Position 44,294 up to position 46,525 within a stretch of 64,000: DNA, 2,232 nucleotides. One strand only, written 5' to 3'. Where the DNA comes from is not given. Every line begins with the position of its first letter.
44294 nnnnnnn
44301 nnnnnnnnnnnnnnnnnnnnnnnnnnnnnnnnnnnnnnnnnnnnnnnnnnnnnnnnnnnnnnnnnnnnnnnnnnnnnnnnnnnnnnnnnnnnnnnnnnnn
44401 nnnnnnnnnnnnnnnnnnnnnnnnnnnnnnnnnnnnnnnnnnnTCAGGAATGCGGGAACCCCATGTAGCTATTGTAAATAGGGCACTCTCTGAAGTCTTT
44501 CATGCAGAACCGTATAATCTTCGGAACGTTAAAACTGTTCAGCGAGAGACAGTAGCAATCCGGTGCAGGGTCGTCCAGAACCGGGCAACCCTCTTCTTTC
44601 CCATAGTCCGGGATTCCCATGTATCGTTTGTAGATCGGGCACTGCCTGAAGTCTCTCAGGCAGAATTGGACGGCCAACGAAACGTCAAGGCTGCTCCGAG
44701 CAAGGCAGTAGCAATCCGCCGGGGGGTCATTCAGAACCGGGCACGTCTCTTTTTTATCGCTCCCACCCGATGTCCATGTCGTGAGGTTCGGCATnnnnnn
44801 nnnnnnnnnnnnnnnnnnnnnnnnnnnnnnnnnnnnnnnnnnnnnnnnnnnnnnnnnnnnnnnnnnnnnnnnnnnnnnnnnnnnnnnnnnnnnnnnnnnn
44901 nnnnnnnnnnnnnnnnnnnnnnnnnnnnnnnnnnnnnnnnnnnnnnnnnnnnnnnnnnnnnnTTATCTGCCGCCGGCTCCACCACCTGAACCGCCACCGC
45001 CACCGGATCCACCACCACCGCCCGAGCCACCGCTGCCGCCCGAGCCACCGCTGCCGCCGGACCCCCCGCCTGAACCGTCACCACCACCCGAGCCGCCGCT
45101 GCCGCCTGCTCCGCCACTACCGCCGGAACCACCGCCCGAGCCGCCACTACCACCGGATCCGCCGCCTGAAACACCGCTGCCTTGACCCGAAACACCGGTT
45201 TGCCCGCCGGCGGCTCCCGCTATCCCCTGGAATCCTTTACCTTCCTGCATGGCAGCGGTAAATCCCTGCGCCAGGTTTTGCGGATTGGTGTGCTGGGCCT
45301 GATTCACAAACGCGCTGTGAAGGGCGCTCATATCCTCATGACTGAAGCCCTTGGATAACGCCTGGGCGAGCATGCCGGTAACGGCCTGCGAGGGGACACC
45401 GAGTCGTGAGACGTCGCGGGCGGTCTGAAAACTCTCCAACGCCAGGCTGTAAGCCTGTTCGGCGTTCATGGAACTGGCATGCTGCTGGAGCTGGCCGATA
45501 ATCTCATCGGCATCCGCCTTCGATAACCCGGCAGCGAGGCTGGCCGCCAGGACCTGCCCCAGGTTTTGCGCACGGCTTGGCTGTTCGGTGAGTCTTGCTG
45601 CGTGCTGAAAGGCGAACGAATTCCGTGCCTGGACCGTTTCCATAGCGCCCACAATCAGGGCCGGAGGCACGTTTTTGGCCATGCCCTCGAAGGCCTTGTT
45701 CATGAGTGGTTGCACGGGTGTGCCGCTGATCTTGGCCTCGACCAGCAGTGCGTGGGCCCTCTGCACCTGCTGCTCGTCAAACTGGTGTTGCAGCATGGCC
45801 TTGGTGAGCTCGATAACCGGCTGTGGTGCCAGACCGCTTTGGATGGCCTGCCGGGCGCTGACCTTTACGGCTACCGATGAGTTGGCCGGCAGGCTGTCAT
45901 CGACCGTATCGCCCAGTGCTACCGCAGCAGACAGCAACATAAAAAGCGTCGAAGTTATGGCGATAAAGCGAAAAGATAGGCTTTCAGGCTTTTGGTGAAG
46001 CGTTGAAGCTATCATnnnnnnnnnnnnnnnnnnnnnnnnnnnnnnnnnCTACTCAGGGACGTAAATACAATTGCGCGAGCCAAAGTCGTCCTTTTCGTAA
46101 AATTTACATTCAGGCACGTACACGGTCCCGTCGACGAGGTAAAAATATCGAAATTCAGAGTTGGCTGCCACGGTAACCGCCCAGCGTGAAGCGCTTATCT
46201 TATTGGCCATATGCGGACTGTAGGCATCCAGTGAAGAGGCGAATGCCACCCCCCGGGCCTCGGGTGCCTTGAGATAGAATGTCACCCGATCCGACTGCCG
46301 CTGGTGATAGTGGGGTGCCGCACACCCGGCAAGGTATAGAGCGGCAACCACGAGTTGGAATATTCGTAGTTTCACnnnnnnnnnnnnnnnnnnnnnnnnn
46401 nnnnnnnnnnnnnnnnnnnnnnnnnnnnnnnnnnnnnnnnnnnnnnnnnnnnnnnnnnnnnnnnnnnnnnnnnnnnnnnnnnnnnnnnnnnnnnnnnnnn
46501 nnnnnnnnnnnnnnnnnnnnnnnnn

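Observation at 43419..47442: ECF sigma/anti-sigma operon driving an unusual set of low-complexity secreted proteins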

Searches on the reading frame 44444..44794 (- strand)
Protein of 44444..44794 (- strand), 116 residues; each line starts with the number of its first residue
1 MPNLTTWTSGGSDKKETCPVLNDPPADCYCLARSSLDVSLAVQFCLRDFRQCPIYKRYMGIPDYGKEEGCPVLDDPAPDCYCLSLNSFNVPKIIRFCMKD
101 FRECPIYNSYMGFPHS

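Call 3: search_protein_families(library=pfam, proteins=[window:44444-44794:-], max_evalue=1)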
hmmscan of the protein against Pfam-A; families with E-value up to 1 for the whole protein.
window:44444-44794:- (116 aa): 2 families
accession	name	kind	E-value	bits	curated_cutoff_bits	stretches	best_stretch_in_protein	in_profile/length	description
PF18892.5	DUF5651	-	0.0074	16.6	27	0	97-110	21-34/53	Family of unknown function (DUF5651)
PF18585.7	zf-CCCH_6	-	0.083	13.2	26.7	0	60-75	7-22/53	Chromatin remodeling factor Mit1 C-terminal Zn finger 2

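Call 4: search_protein_families(library=ncbifam, proteins=[window:44444-44794:-], max_evalue=1)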
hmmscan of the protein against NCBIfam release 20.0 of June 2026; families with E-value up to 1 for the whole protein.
window:44444-44794:- (116 aa): 0 families

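Call 66: find_homologous_proteins(query=window:44444-44794:-, max_evalue=0.001)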
Query window:44444-44794:- (116 aa): 60 proteins with E <= 0.001 among 61 candidates.
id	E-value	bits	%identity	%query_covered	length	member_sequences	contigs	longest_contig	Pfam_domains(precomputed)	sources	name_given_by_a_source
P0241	5.7e-57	209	76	100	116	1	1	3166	-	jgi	jgi:hypothetical protein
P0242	2.2e-54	201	73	100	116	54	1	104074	-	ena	-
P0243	4.9e-54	200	83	89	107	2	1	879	-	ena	-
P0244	1.8e-51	192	70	100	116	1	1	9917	-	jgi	jgi:hypothetical protein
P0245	1.5e-48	182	68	100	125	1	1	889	-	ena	-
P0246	2.2e-47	178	62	100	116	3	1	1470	-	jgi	jgi:hypothetical protein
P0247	1.2e-46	176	75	86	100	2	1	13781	-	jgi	jgi:hypothetical protein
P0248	9.0e-45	170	64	97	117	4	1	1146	-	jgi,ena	-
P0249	3.7e-42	161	59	98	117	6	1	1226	-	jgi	-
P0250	6.4e-41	157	60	100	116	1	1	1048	-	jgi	jgi:hypothetical protein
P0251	6.0e-37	145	80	68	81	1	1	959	-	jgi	jgi:hypothetical protein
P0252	2.6e-22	97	69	53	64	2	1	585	-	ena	-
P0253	2.2e-21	94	67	54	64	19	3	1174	-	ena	-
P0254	3.1e-21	94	61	59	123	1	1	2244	-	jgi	-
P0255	3.1e-21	94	61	57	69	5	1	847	-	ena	-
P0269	4.6e-19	87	70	43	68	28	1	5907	-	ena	-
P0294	1.2e-16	79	61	51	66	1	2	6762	-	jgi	jgi:hypothetical protein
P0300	1.3e-14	72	60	41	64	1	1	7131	-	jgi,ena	-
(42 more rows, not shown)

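Call 69: find_encoding_contigs(protein=P0294, flank=5000, max_places=3)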
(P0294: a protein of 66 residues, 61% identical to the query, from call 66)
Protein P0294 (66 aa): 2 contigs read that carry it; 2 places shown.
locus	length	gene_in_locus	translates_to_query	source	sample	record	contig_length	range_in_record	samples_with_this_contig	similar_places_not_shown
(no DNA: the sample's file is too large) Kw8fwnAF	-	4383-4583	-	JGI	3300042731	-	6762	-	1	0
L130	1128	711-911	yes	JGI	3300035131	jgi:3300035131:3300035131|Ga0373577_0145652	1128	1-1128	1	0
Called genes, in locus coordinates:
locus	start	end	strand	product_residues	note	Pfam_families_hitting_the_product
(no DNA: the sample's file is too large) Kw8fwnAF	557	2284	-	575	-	PF22113:Mtrc-MtrF_II-IV_dom (faint), PF14522:Cytochrome_C7 (faint), PF14537:Cytochrom_c3_2 (faint)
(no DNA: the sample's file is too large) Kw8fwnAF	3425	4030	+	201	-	-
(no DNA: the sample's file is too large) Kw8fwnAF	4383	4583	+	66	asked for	-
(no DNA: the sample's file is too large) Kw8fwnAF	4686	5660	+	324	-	PF13365:Trypsin_2, PF00595:PDZ (weak), PF13180:PDZ_2, PF17820:PDZ_6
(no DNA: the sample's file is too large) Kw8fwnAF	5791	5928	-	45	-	-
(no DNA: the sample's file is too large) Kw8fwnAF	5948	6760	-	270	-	?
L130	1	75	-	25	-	?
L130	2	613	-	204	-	?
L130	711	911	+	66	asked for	-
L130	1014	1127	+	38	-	?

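Call 70: find_encoding_contigs(protein=P0300, flank=5000, max_places=3)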
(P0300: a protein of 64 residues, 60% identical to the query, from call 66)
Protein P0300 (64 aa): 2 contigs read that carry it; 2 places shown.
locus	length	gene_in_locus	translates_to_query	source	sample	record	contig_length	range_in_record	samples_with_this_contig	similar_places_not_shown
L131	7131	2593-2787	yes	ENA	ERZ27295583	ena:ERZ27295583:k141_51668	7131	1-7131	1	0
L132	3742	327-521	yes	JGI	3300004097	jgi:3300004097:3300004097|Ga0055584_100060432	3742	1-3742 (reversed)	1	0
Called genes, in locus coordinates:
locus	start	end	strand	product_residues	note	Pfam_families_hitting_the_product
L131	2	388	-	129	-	?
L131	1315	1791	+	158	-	-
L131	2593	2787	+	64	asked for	-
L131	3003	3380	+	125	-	-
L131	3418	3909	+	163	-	PF05573:NosL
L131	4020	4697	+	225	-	PF00005:ABC_tran, PF13304:AAA_21 (faint)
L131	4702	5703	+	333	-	-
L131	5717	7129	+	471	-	?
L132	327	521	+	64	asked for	-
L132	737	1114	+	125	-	-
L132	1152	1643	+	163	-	PF05573:NosL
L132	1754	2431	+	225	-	PF00005:ABC_tran, PF13304:AAA_21 (faint)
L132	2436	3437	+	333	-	-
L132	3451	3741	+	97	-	?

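Call 71: find_encoding_contigs(protein=P0269, flank=5000, max_places=3)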
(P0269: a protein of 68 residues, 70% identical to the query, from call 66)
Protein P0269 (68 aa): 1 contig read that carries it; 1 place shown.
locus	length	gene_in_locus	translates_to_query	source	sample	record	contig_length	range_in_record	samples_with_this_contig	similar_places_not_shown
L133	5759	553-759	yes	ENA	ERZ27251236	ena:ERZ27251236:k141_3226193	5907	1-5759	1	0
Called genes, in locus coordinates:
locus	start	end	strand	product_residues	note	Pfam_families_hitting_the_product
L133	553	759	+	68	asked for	-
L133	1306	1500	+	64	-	-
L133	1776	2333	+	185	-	-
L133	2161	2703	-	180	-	-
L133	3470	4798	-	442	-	PF01425:Amidase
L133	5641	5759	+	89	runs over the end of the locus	?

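Call 73: predict_structure(alignment_id=A4)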
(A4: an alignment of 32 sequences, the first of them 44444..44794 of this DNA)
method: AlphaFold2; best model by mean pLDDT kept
length: 116 residues; sequences in the alignment: 32
mean_pLDDT: 37.9   pTM: 0.24
mean pLDDT of the five models: 37.9, 35.3, 35.3, 35.3, 33.1
residues with pLDDT >= 90: 0; 70-90: 0; 50-70: 2; < 50: 114
segments of 3 or more residues with pLDDT < 50: 1-37, 39-110, 112-116
pLDDT, mean of each block of 10 residues (from residue 1): 32 34 35 44 42 41 38 33 31 35 47 45
secondary structure, 60 per line:
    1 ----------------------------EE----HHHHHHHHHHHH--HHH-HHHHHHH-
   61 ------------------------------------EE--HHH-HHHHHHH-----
elements in order: H35-46 H53-59 H105-111

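Call 79: search_protein_families(library=pfam, proteins=[L131:1315-1791:+, L131:3003-3380:+, L131:4702-5703:+, L131:5717-7129:+], max_evalue=0.01)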
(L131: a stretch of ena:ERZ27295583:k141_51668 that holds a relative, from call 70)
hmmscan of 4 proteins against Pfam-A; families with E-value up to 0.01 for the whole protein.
L131:1315-1791:+ (158 aa): 1 family
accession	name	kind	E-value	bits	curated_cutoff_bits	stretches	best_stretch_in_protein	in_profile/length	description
PF07076.17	DUF1344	-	0.0014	18.8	23.1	1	39-76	4-41/60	Protein of unknown function (DUF1344)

L131:3003-3380:+ (125 aa): 1 family
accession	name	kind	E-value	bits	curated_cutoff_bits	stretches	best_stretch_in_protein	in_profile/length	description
PF05573.18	NosL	-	4.6e-05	24.2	24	1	37-123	8-103/131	NosL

L131:4702-5703:+ (333 aa): 0 families

L131:5717-7129:+ (471 aa): 0 families

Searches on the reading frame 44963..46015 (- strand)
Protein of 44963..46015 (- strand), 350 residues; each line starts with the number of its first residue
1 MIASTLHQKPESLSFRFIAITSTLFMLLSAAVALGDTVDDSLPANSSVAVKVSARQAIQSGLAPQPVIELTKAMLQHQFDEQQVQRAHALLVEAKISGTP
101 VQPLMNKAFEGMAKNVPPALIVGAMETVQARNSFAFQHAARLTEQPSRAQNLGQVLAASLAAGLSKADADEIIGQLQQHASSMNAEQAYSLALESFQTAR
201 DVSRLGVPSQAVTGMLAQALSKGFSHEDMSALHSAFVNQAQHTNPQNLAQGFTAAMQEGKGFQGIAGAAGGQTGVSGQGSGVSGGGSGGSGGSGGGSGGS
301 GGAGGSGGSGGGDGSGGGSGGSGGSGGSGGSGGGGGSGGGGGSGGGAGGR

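Call 3: search_protein_families(library=pfam, proteins=[window:44963-46015:-], max_evalue=1)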
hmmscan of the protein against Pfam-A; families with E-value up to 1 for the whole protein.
window:44963-46015:- (350 aa): 5 families
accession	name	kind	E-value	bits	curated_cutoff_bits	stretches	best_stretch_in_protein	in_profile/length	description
PF05396.16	Phage_T7_Capsid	-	0.0057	17.5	27.1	1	145-248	29-130/188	Phage T7 capsid assembly protein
PF22734.1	NNH2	-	0.011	15.9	27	1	157-255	2-103/181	NACHT N-terminal Helical domain 2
PF08673.15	RsbU_N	-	0.042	14.5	25.5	0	217-252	27-62/75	Phosphoserine phosphatase RsbU, N-terminal domain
PF19942.4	DUF6404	-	0.13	13.1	27.6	1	81-128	4-51/115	Family of unknown function (DUF6404)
PF19463.4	DUF6000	-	0.13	12.5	25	1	156-205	60-109/185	Family of unknown function (DUF6000)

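Call 4: search_protein_families(library=ncbifam, proteins=[window:44963-46015:-], max_evalue=1)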
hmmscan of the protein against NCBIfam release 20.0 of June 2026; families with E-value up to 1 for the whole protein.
window:44963-46015:- (350 aa): 1 family
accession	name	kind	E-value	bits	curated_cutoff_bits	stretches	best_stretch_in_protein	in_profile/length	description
TIGR04022.1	sulfur_SfnB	equivalog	0.076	11.9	430.9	1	138-220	216-297/391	SfnB family sulfur acquisition oxidoreductase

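Call 32: find_homologous_proteins(query=window:44963-46015:-, region=30-265)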
Query window:44963-46015:-, residues 30-265 (236 aa): 175 proteins with E <= 0.001 among 8000 candidates; the best 120 are listed.
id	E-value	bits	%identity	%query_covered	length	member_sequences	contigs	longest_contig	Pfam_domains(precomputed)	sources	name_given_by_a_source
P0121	1.4e-122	425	87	100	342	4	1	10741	-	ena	-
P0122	2.4e-122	424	86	100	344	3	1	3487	-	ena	-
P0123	3.3e-119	414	85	100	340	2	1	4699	-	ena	-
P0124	7.9e-115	400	82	100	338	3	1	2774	-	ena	-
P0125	1.4e-114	399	82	100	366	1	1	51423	-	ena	-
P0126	7.2e-112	390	81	99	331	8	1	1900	-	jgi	jgi:hypothetical protein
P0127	1.2e-108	380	76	98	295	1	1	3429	-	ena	-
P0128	3.0e-101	356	74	99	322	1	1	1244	-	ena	-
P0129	4.4e-98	345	82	92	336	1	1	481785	-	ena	-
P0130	1.1e-96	341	70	97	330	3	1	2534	-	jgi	jgi:hypothetical protein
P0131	1.1e-96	341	70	97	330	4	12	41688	-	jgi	jgi:hypothetical protein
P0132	2.7e-95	336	69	99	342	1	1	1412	-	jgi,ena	jgi:hypothetical protein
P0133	3.4e-95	336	69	99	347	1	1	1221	-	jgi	-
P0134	6.7e-95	335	68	99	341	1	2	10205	-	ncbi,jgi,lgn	-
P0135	8.1e-95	335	69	99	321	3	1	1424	-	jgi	jgi:hypothetical protein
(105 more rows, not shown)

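Call 41: predict_structure(alignment_id=A1)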
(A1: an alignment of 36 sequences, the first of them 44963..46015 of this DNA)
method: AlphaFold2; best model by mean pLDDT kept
length: 350 residues; sequences in the alignment: 36
mean_pLDDT: 80.6   pTM: 0.66
mean pLDDT of the five models: 80.6, 77.4, 77.1, 76.1, 74.8
residues with pLDDT >= 90: 223; 70-90: 29; 50-70: 17; < 50: 81
segments of 3 or more residues with pLDDT < 50: 1-4, 270-293, 295-303, 305-307, 309-323, 328-350
pLDDT, mean of each block of 10 residues (from residue 1): 49 70 75 85 96 97 97 98 98 96 98 98 98 97 95 98 98 96 95 98 98 97 96 96 95 93 67 42 43 44 45 43 46 41 44
secondary structure, 60 per line:
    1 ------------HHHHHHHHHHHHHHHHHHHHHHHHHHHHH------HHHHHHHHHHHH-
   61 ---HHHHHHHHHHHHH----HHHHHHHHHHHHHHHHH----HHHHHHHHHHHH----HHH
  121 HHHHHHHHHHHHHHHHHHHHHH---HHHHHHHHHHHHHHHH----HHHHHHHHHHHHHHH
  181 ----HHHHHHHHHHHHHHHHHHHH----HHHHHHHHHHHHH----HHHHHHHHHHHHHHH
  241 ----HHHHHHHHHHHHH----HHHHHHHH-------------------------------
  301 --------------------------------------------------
elements in order: H13-41 H48-59 H64-76 H81-97 H102-113 H118-142 H146-161 H166-180 H185-204 H209-221 H226-240 H245-257 H262-269

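Call 45: fold_search(model_id=the predicted structure, library=pdb)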
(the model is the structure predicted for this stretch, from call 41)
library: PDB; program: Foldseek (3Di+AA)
matches with E <= 10: 155; with E <= 0.001: 0
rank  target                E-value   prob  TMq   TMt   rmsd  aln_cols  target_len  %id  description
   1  8v2d_J                5.8e-03  0.94  0.15  0.17  16.0       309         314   16  Computational Designed Nanocage O43_129 (released 2024-03-13)
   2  9k82_A                9.1e-03  0.95  0.16  0.24  13.9       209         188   17  Cryo-EM structure of designed zinc-induced filament Fiber-n5-Zn1-HEHE-917 (released 2025-10-29)
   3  5cwf_C                7.2e-02  0.89  0.20  0.35  13.6       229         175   14  Crystal structure of de novo designed helical repeat protein DHR8 (released 2015-12-16)
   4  8erw_B                9.5e-02  0.80  0.22  0.28  12.0       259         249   13  Precisely patterned nanofibers made from extendable protein multiplexes (released 2023-08-23)
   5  5cwp                  1.1e-01  0.38  0.15  0.20  17.2       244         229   14  Crystal structure of de novo designed helical repeat protein DHR79 (released 2015-12-16)
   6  7uni_D                1.1e-01  0.23  0.12  0.16  17.3       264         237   12  De novo designed chlorophyll dimer protein with Zn pheophorbide a methyl ester, SP2-ZnPPaM (released 2023-04-19)
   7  5cwf_B                1.2e-01  0.47  0.14  0.22  14.8       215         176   15  Crystal structure of de novo designed helical repeat protein DHR8 (released 2015-12-16)
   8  8f6r_A                1.4e-01  0.33  0.14  0.20  17.1       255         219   14  CryoEM structure of designed modular protein oligomer C6-79 (released 2023-11-29)
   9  8ugc_A                1.5e-01  0.60  0.22  0.21  16.0       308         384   16  FD15: Flat repeat helix-turn-helix-turn protein (released 2023-12-27)
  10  9k80_A                1.9e-01  0.23  0.15  0.19  17.9       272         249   12  Cryo-EM structure of designed zinc-induced filament Fiber-n6-Zn1-HEHE-5 (released 2025-10-29)
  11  5vj4_B                2.2e-01  0.33  0.18  0.21  15.0       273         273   11  Crystal structure of a putative surface protein encoded by BTA121 (released 2017-11-29)
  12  5cwf_A                2.3e-01  0.33  0.12  0.22  16.5       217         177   13  Crystal structure of de novo designed helical repeat protein DHR8 (released 2015-12-16)
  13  9k81_A                2.9e-01  0.89  0.21  0.40  14.2       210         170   15  Cryo-EM structure of designed zinc-induced filament Fiber-n7-Zn1-HEHE-74 (released 2025-10-29)
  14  5cwf_D                2.9e-01  0.30  0.12  0.22  16.1       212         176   13  Crystal structure of de novo designed helical repeat protein DHR8 (released 2015-12-16)
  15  6n4n_F                3.4e-01  0.12  0.12  0.16  18.4       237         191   16  Crystal structure of the designed protein DNCR2/danoprevir/NS3a complex (released 2019-09-11)
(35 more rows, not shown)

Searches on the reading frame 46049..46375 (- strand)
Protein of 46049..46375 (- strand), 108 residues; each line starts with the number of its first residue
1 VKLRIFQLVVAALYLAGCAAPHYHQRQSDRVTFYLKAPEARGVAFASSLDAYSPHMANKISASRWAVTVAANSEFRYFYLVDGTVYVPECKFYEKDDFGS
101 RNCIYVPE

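Call 3: search_protein_families(library=pfam, proteins=[window:46049-46375:-], max_evalue=1)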
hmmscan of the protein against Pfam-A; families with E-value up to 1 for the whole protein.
window:46049-46375:- (108 aa): 1 family
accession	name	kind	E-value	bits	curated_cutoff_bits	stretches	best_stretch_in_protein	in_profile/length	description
PF20101.4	DUF6491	-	0.0023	18.4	27.5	1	1-54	1-55/138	Family of unknown function (DUF6491)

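Call 4: search_protein_families(library=ncbifam, proteins=[window:46049-46375:-], max_evalue=1)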
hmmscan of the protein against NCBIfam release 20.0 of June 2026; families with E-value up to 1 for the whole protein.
window:46049-46375:- (108 aa): 2 families
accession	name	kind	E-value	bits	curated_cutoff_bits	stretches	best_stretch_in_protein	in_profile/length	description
TIGR01655.1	yxeA_fam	subfamily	0.17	12.5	29.65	1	1-38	1-38/114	YxeA family protein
NF008637.1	PRK11627.1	equivalog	0.18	11.3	242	1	4-77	4-78/192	hypothetical protein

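Call 27: search_solved_structures(query=window:46049-46375:-, max_evalue=10, show_alignments=2)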
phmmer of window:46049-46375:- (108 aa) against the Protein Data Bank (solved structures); distinct sequences matched with E-value up to 10: 3.
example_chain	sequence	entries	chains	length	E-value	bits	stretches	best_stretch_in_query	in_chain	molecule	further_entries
1lkn_A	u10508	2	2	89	0.73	13.5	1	51-100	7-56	hypothetical protein tm1112 | uncharacterized protein TM1112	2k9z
1o5u_A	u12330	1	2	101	0.86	13.3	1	50-99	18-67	novel Thermotoga maritima enzyme TM1112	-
7s2z_A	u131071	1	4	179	1.1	12.9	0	50-96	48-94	Disease resistance protein RUN1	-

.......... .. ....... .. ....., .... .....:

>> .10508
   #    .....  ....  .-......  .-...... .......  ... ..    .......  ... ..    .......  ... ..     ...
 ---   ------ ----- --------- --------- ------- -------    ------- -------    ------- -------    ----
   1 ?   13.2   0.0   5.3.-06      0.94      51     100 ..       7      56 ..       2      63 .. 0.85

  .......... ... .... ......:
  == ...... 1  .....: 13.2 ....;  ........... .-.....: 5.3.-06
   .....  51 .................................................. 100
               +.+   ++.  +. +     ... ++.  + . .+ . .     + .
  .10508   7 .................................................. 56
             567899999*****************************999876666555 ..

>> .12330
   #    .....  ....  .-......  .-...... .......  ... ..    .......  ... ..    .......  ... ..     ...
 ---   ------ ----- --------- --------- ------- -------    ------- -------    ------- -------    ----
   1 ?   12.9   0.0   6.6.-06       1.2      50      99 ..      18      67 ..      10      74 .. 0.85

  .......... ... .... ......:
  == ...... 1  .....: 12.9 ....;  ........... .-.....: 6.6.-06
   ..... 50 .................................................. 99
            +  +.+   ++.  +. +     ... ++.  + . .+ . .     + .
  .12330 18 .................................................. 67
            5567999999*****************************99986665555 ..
